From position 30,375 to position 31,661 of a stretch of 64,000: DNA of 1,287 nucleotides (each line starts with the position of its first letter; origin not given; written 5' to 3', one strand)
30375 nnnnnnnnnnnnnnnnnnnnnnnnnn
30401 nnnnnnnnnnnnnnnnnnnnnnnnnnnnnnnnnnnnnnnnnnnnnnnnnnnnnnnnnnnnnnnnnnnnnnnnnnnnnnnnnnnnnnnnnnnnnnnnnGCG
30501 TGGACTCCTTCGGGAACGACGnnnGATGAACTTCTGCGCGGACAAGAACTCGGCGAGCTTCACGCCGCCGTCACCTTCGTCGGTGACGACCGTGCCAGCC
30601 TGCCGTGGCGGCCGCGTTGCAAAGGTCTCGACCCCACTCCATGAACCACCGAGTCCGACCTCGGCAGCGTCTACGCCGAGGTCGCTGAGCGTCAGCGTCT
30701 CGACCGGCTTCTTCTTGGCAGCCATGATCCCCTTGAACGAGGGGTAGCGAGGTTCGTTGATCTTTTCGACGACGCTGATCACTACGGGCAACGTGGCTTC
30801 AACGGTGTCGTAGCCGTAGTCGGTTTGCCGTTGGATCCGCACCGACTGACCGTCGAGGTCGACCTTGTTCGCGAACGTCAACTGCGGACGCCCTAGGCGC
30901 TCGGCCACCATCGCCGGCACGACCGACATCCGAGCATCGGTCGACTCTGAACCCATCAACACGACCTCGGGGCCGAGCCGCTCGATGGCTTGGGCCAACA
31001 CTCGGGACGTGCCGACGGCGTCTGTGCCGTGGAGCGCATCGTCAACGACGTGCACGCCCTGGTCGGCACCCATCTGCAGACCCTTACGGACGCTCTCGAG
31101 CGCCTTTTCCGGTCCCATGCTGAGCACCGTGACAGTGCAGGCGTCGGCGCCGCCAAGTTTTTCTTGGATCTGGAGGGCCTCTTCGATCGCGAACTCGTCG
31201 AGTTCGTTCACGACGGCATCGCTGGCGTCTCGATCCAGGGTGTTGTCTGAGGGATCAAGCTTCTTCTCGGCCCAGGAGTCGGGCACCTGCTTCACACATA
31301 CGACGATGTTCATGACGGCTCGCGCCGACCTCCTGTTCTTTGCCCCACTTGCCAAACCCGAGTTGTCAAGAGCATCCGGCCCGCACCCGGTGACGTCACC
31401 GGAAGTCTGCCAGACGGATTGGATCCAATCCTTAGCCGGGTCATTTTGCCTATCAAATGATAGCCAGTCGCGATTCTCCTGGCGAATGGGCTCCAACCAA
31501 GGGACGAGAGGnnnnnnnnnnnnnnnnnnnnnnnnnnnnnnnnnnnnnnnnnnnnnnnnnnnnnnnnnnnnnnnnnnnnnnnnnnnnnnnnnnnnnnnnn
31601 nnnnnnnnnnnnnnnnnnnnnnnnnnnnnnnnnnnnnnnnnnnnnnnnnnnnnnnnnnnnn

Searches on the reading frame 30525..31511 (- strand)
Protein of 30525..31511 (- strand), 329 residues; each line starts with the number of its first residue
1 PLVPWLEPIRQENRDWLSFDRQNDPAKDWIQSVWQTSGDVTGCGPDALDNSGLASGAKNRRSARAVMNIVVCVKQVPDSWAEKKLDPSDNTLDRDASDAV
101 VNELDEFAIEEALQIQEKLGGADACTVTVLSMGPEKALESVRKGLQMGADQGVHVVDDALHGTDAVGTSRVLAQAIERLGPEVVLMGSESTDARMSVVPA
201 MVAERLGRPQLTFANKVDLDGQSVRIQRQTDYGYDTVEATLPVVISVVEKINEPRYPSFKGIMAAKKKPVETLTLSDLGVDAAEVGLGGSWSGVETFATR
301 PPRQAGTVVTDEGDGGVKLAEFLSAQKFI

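Call 55: search_protein_families(library=pfam, proteins=[window:30525-31511:-], max_evalue=0.00001)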
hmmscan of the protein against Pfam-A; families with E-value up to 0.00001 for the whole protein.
window:30525-31511:- (329 aa): 1 family
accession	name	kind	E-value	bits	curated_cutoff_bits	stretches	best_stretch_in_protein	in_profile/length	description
PF01012.27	ETF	-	1.2e-40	139.7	26.7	1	91-277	3-180/181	Electron transfer flavoprotein domain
